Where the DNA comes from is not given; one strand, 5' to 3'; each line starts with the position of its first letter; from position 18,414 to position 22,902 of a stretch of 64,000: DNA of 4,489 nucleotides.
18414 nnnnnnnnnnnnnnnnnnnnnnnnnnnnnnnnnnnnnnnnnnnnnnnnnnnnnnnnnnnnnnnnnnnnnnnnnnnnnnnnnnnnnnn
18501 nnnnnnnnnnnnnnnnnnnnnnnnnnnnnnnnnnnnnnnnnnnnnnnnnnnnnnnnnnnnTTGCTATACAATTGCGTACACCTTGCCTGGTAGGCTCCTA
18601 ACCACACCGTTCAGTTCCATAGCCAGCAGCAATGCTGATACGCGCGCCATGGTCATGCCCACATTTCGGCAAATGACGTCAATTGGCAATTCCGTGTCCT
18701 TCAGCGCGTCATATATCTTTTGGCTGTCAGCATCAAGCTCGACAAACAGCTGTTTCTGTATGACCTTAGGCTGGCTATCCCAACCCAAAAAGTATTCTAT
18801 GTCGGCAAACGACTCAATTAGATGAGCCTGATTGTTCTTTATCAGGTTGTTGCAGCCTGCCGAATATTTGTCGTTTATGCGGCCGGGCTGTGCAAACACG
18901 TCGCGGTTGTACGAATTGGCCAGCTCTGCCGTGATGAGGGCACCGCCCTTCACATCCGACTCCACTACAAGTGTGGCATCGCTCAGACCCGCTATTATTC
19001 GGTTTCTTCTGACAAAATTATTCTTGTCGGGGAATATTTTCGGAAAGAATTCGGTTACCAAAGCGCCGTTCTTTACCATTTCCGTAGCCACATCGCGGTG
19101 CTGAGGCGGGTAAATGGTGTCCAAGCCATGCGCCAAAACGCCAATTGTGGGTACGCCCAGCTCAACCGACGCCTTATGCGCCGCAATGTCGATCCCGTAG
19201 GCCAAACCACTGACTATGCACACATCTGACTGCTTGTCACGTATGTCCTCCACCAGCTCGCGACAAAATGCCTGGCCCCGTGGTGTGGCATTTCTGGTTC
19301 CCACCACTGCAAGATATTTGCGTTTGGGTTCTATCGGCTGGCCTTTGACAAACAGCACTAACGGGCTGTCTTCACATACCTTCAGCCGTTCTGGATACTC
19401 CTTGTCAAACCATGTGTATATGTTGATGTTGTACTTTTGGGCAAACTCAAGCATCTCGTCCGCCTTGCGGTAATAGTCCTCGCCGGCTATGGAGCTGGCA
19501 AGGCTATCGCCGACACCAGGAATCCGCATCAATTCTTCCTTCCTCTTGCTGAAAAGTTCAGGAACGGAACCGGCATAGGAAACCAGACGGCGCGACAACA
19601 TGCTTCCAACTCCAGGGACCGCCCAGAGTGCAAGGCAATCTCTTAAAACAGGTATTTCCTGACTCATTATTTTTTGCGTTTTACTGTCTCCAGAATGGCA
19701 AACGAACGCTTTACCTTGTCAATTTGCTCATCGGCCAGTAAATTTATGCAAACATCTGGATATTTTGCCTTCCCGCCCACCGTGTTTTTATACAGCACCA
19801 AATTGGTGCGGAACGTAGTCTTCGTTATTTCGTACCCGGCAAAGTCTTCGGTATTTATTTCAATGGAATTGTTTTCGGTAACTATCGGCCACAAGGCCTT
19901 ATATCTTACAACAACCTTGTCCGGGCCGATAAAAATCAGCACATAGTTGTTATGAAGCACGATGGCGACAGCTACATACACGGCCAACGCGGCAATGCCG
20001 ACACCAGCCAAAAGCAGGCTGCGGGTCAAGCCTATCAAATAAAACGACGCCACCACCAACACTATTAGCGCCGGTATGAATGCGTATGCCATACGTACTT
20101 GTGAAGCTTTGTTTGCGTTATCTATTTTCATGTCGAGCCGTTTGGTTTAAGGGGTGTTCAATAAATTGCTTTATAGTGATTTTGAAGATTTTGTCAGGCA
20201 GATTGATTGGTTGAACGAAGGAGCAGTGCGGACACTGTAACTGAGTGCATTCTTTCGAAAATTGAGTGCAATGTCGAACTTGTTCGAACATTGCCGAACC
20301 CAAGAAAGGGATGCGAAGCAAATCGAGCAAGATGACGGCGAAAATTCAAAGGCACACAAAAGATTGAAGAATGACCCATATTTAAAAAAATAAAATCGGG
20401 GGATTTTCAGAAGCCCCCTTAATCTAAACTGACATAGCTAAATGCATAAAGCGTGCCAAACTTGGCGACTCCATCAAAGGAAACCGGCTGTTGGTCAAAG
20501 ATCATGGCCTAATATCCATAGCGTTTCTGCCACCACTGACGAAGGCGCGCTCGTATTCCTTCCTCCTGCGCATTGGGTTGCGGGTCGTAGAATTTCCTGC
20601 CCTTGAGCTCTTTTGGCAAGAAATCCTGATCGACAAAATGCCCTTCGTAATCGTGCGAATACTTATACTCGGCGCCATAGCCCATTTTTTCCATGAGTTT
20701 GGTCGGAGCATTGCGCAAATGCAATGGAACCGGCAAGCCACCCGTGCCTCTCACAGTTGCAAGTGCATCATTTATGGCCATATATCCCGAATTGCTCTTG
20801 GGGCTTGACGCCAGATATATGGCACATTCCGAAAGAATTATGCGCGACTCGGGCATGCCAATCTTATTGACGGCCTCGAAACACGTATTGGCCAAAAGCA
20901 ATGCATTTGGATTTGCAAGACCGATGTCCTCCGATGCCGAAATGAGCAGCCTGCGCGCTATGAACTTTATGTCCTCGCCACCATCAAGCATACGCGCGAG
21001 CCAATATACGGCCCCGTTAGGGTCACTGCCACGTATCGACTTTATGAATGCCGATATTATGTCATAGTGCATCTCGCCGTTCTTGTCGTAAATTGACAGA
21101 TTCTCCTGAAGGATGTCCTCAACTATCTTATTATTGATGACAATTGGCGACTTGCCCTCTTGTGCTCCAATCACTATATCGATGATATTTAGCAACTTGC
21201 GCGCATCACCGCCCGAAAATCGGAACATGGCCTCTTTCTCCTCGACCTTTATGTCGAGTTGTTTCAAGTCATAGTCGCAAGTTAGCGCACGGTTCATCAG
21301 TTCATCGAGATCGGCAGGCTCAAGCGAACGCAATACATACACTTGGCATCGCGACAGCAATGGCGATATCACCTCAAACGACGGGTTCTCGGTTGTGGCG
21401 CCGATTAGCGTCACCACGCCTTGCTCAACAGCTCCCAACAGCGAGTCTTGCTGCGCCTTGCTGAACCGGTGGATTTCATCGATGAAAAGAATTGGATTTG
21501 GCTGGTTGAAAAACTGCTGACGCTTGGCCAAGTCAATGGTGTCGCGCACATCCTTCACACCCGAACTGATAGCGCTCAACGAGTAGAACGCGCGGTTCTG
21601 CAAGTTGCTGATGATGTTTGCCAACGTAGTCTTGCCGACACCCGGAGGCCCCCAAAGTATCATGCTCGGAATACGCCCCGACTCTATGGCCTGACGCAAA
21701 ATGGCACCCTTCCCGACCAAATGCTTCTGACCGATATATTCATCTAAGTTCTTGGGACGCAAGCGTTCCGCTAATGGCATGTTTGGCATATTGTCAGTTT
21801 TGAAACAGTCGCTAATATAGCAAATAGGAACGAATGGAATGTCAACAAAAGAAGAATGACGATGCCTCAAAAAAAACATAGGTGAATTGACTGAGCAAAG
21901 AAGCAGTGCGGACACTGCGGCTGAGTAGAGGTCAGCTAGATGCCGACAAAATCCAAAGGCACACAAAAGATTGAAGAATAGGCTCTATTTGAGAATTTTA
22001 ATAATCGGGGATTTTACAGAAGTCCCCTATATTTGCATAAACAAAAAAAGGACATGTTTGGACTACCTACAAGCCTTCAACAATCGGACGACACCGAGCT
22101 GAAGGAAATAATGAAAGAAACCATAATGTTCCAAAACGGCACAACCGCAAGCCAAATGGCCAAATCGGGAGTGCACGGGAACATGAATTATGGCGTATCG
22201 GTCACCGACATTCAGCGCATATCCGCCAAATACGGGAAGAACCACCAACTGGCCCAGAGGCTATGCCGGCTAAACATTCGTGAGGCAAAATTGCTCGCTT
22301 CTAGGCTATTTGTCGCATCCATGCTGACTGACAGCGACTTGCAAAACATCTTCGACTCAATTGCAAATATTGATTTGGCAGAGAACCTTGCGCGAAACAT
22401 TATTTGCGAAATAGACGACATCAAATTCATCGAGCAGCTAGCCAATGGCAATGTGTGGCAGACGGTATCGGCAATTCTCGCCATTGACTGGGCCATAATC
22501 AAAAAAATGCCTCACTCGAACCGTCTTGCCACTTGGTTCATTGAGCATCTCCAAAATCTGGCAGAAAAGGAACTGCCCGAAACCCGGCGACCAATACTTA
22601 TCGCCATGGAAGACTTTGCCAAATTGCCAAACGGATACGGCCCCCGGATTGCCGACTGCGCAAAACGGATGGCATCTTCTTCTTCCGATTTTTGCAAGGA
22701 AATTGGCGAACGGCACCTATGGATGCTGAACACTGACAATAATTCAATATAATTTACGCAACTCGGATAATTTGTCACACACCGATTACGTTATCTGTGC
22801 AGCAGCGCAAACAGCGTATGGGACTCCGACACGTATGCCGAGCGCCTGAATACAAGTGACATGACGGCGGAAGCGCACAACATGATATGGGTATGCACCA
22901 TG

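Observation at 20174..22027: Unrecognised non-coding intergenic repeat family: copies A and B bracket rarA, and copy C lies inverted next to the T9SS locus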

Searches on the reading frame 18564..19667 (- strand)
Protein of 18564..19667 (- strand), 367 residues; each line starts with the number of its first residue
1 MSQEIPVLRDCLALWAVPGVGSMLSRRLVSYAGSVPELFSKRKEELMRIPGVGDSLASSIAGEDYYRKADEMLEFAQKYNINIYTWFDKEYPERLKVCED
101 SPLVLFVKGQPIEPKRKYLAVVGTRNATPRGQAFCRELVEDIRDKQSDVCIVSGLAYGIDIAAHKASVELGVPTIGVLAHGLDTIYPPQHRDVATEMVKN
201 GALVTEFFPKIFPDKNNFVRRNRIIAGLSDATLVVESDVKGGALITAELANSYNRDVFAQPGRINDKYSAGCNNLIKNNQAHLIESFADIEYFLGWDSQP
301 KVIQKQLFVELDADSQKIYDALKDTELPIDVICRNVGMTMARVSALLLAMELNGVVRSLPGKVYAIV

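Call 32: search_protein_families(library=pfam, proteins=[window:18564-19667:-])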
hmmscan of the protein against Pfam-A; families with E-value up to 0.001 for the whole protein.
window:18564-19667:- (367 aa): 5 families
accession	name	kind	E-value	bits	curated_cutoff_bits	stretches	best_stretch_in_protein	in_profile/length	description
PF02481.21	DNA_processg_A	-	7.6e-73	244.6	29.6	1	77-283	3-209/212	DNA recombination-mediator protein A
PF17782.7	DprA_WH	-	2.6e-14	53.4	22.9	1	310-362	9-61/61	DprA winged helix domain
PF12826.13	HHH_2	-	8.9e-06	26.2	27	1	17-61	8-52/64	Helix-hairpin-helix motif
PF14520.12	HHH_5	-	1.3e-05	26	27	1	16-60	6-51/57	Helix-hairpin-helix domain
PF00633.29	HHH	-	0.00082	19.6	24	0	42-61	9-28/30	Helix-hairpin-helix motif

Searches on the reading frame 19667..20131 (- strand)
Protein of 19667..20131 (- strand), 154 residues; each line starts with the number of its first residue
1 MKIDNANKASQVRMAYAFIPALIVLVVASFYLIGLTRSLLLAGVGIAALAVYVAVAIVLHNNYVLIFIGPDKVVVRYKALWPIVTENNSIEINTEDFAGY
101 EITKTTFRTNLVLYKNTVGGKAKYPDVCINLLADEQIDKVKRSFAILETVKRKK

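Call 32: search_protein_families(library=pfam, proteins=[window:19667-20131:-])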
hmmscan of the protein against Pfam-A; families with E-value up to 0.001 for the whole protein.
window:19667-20131:- (154 aa): 0 families

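Call 33: find_encoding_contigs(protein=window:19667-20131:-, flank=6000, max_places=10)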
Protein window:19667-20131:- (154 aa): 3 contigs read that carry it; 3 places shown.
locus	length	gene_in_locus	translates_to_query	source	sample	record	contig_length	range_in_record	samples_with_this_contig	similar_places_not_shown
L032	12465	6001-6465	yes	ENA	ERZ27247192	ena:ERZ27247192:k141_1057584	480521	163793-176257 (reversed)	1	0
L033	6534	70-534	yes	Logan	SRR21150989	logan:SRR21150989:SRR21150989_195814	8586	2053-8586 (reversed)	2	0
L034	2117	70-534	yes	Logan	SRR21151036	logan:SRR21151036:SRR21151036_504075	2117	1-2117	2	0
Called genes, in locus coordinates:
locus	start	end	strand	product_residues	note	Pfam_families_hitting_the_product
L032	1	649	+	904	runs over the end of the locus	PF00133:tRNA-synt_1, PF09334:tRNA-synt_1g, PF13603:tRNA-synt_1_2 (weak), PF08264:Anticodon_1, PF10458:Val_tRNA-synt_C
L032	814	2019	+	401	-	-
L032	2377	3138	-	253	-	PF12811:BaxI_1, PF01027:Bax1-I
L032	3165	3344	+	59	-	-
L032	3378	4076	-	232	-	PF08713:DNA_alkylation (weak)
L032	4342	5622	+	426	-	PF05496:RuvB_N, PF00158:Sigma54_activat (faint), PF01078:Mg_chelatase (faint), PF13173:AAA_14 (weak), PF00004:AAA, PF07728:AAA_5 (weak), PF16193:AAA_assoc_2, PF12002:MgsA_C, +1 more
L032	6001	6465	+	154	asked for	-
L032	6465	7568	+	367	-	PF12826:HHH_2 (faint), PF14520:HHH_5 (faint), PF02481:DNA_processg_A, PF17782:WHD_DprA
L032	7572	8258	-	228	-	PF00156:Pribosyltran (weak)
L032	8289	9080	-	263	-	PF06347:SH3_4 (weak), PF08239:SH3_3, PF18348:SH3_16, PF00877:NLPC_P60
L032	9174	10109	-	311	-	PF13793:Pribosyltran_N, PF00156:Pribosyltran, PF14572:Pribosyl_synth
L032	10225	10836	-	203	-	PF03193:RsgA_GTPase (weak), PF01926:MMR_HSR1, PF02421:FeoB_N, PF00009:GTP_EFTU (weak)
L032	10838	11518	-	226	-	PF10988:DUF2807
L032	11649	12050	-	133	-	-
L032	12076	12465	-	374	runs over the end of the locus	PF12801:Fer4_5 (faint), PF12797:Fer4_2 (faint), PF12837:Fer4_6 (faint), PF12838:Fer4_7 (weak), PF00037:Fer4 (weak), PF13237:Fer4_10 (weak), PF13187:Fer4_9 (weak), PF00037:Fer4 (weak), +4 more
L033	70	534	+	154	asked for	-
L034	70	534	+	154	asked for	-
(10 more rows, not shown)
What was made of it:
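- Checked: The gene call on the source contig gives RarA as 426 aa, so the 59-aa N-terminal extension is spurious (call 33).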

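Call 34: find_homologous_proteins(query=window:19667-20131:-)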
Query window:19667-20131:- (154 aa): 38 proteins with E <= 0.001 among 216 candidates.
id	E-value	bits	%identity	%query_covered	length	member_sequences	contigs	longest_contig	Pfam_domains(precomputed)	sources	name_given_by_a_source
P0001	5.9e-83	294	100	92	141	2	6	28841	-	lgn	-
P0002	1.3e-73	263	81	99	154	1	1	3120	-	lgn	-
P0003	1.2e-70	254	78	99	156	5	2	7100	-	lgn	-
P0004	1.7e-70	253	76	100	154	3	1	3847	-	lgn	-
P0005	4.8e-64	232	70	99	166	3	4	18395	-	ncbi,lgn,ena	-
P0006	4.8e-63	229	68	99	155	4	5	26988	-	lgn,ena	-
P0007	8.5e-63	228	69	99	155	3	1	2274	-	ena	-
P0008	2.2e-62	227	67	99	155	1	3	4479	-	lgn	-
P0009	2.6e-62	227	67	99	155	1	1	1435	-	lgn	-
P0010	4.3e-62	226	68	99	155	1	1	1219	-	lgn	-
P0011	5.3e-62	226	67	100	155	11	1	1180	-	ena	-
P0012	6.7e-62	225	67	99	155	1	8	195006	-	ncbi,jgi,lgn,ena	-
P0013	7.1e-62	225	67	99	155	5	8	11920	-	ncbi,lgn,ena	-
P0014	7.5e-62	225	67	99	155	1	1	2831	-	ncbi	-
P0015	1.1e-61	225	68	99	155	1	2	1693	-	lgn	-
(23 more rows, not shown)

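Call 35: find_encoding_contigs(protein=P0001, flank=5000, max_places=6)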
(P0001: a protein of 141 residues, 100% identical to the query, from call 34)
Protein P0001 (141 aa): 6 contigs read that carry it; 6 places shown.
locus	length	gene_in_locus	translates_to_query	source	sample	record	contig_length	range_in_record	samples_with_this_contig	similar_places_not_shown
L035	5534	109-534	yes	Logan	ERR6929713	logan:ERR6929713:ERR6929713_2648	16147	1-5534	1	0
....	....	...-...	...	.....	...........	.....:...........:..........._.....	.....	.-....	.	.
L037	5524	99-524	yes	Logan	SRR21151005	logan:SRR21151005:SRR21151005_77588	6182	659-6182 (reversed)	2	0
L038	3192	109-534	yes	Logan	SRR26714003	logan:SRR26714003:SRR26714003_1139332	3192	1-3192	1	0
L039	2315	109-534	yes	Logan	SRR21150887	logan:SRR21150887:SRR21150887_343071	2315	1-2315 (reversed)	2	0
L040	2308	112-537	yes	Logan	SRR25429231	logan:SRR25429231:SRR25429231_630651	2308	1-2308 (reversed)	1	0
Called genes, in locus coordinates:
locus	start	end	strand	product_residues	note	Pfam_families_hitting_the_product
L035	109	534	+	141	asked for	-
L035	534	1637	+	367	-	PF12826:HHH_2 (faint), PF14520:HHH_5 (faint), PF02481:DNA_processg_A, PF17782:WHD_DprA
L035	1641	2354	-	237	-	PF00156:Pribosyltran (weak)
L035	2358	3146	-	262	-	PF06347:SH3_4 (weak), PF08239:SH3_3, PF18348:SH3_16, PF00877:NLPC_P60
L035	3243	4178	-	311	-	PF13793:Pribosyltran_N, PF00156:Pribosyltran, PF14572:Pribosyl_synth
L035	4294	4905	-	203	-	PF03193:RsgA_GTPase (weak), PF01926:MMR_HSR1, PF02421:FeoB_N, PF00009:GTP_EFTU (weak)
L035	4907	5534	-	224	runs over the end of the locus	PF10988:DUF2807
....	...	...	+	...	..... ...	-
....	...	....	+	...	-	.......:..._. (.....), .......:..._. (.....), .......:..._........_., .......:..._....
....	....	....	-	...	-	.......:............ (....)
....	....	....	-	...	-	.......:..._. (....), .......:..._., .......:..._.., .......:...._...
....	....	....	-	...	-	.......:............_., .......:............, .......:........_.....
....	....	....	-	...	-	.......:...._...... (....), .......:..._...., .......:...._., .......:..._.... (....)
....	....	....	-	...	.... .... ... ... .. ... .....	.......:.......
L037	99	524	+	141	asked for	-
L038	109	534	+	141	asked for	-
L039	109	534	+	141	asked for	-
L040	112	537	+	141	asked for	-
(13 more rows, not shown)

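Call 36: find_encoding_contigs(protein=P0003, flank=5000, max_places=4)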
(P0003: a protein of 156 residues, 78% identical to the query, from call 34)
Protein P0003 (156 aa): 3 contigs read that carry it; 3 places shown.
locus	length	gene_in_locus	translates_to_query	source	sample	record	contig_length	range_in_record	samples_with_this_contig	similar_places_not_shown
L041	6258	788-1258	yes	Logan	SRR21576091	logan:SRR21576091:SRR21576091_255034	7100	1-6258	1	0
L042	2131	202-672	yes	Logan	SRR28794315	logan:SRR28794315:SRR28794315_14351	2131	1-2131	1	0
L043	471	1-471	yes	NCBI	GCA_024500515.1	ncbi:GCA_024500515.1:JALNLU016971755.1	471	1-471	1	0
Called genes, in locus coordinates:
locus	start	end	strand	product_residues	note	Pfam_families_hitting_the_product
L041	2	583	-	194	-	?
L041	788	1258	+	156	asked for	-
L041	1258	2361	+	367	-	PF02481:DNA_processg_A, PF17782:WHD_DprA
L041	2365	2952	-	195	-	PF00156:Pribosyltran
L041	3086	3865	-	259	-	PF06347:SH3_4 (weak), PF08239:SH3_3, PF18348:SH3_16, PF00877:NLPC_P60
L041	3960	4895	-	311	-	PF13793:Pribosyltran_N, PF00156:Pribosyltran, PF14572:Pribosyl_synth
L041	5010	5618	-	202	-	PF01926:MMR_HSR1, PF02421:FeoB_N, PF03193:RsgA_GTPase (weak), PF00009:GTP_EFTU (weak)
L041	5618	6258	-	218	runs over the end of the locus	PF10988:DUF2807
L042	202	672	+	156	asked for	-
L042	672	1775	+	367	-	PF02481:DNA_processg_A, PF17782:WHD_DprA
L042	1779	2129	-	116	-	?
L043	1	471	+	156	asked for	?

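Call 65: find_encoding_contigs(protein=P0012, flank=4000, max_places=3)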
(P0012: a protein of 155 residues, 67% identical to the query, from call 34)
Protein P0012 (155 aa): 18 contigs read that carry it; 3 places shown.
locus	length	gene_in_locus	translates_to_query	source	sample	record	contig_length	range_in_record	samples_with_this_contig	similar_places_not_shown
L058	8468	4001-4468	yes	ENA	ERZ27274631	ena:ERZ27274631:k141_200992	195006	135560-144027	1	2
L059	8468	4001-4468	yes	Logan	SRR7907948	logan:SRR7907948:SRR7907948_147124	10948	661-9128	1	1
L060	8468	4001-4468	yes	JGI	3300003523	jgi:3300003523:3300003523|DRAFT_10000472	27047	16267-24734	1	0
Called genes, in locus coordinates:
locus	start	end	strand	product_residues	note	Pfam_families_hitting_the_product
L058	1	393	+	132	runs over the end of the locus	PF02261:Asp_decarbox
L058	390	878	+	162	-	PF01467:CTP_transf_like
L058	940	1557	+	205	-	-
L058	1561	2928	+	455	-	PF18073:Zn_ribbon_LapB, PF13481:AAA_25, PF23442:DUF7125 (weak), PF03796:DnaB_C (faint), PF06745:ATPase (weak), PF00004:AAA (weak), PF05362:Lon_C (faint), PF13541:ChlI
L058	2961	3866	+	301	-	PF00892:EamA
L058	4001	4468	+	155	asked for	-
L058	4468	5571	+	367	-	PF02481:DNA_processg_A, PF17782:WHD_DprA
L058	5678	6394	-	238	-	PF00156:Pribosyltran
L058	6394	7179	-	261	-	PF08239:SH3_3 (weak), PF18348:SH3_16, PF00877:NLPC_P60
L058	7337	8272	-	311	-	PF13793:Pribosyltran_N, PF00156:Pribosyltran, PF14572:Pribosyl_synth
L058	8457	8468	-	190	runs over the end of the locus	PF00009:GTP_EFTU (faint), PF01926:MMR_HSR1, PF02421:FeoB_N, PF03193:RsgA_GTPase (weak)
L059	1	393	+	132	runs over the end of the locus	PF02261:Asp_decarbox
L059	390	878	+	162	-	PF01467:CTP_transf_like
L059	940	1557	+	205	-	-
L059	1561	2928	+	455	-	PF18073:Zn_ribbon_LapB, PF13481:AAA_25, PF23442:DUF7125 (weak), PF03796:DnaB_C (faint), PF06745:ATPase (weak), PF00004:AAA (weak), PF05362:Lon_C (faint), PF13541:ChlI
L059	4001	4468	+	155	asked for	-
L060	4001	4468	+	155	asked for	-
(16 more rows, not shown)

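Call 66: find_encoding_contigs(protein=P0004, flank=4000, max_places=3)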
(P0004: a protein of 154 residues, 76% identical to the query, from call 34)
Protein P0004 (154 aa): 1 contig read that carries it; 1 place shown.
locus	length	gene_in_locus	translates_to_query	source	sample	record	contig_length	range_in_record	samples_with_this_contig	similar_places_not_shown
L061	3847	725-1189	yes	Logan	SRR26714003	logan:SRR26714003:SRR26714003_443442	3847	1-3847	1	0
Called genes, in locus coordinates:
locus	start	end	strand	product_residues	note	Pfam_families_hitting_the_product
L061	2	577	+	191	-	?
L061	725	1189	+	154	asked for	-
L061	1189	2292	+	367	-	PF12826:HHH_2 (weak), PF14520:HHH_5 (weak), PF02481:DNA_processg_A, PF17782:WHD_DprA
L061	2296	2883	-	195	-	PF00156:Pribosyltran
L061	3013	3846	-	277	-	?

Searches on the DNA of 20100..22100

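Call 48: search_rna_families(source=window, start=20100, end=22100, threshold=evalue, max_evalue=1)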
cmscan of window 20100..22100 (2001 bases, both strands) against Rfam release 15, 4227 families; matches with E-value up to 1: 0.
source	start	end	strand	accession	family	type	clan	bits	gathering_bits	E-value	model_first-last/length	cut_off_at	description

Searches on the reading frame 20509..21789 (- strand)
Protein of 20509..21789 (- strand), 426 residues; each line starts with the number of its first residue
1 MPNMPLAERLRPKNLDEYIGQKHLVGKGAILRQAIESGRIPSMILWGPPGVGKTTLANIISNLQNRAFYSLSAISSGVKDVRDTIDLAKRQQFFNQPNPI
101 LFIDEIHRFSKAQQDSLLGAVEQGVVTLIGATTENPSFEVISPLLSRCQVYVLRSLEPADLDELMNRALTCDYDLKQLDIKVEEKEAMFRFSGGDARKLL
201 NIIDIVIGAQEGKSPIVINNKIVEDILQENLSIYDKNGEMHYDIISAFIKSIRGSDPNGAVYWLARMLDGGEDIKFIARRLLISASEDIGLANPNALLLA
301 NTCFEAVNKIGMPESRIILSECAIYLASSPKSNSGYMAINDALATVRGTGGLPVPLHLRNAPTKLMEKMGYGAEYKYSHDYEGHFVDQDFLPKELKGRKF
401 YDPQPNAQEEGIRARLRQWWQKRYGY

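Call 32: search_protein_families(library=pfam, proteins=[window:20509-21789:-])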
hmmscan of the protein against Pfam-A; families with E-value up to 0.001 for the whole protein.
window:20509-21789:- (426 aa): 14 families
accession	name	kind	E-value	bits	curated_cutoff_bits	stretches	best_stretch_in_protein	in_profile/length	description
PF12002.13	MgsA_C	-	2.9e-71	239.2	27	1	254-420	1-167/167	MgsA AAA+ ATPase C terminal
PF16193.11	AAA_assoc_2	-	7.2e-23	81.1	34.3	1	177-253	4-81/81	AAA C-terminal domain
PF00004.35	AAA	-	1.3e-16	61.7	21.2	1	43-152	1-127/131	ATPase family associated with various cellular activities (AAA)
PF05496.18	RuvB_N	-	1.6e-16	60.9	27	1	10-129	1-116/159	Holliday junction DNA helicase RuvB P-loop domain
PF00158.32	Sigma54_activat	-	4.1e-06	27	20.2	0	98-136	94-132/168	Sigma-54 interaction domain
PF07728.20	AAA_5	-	5e-06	27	22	1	43-134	2-103/139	AAA domain (dynein-related subfamily)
PF13191.12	AAA_16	-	6e-06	27.3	32.6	1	34-63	18-47/167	AAA ATPase domain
PF13173.12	AAA_14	-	1.5e-05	25.4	27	1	43-132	5-99/129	AAA domain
PF01078.27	Mg_chelatase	-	2.6e-05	24.2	20.3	0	42-75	24-61/207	Magnesium chelatase, subunit ChlI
PF20720.3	nSTAND3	-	0.00011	22.3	27.2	1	43-94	20-70/155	Novel STAND NTPase 3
PF13401.12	AAA_22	-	0.00025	21.8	27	0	42-69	7-37/130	AAA domain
PF14532.12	Sigma54_activ_2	-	0.00042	21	25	1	44-124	25-96/138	Sigma-54 interaction domain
PF13238.12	AAA_18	-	0.00049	21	29.4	0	44-123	2-65/128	AAA domain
PF07726.17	AAA_3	-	0.00058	20.2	27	0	43-136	2-101/131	ATPase family associated with various cellular activities (AAA)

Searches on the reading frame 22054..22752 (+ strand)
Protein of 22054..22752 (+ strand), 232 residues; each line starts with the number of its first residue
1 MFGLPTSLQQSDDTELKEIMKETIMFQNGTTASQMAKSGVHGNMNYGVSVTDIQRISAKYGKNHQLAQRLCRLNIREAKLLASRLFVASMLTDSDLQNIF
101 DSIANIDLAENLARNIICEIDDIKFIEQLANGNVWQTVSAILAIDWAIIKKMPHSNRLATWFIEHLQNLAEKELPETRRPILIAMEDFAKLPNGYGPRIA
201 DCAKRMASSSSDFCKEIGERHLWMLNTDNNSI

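Call 32: search_protein_families(library=pfam, proteins=[window:22054-22752:+])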
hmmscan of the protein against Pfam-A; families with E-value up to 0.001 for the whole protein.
window:22054-22752:+ (232 aa): 1 family
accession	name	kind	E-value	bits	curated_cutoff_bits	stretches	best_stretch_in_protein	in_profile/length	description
PF08713.17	DNA_alkylation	-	3.8e-07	30.4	21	1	27-159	9-157/213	DNA alkylation repair enzyme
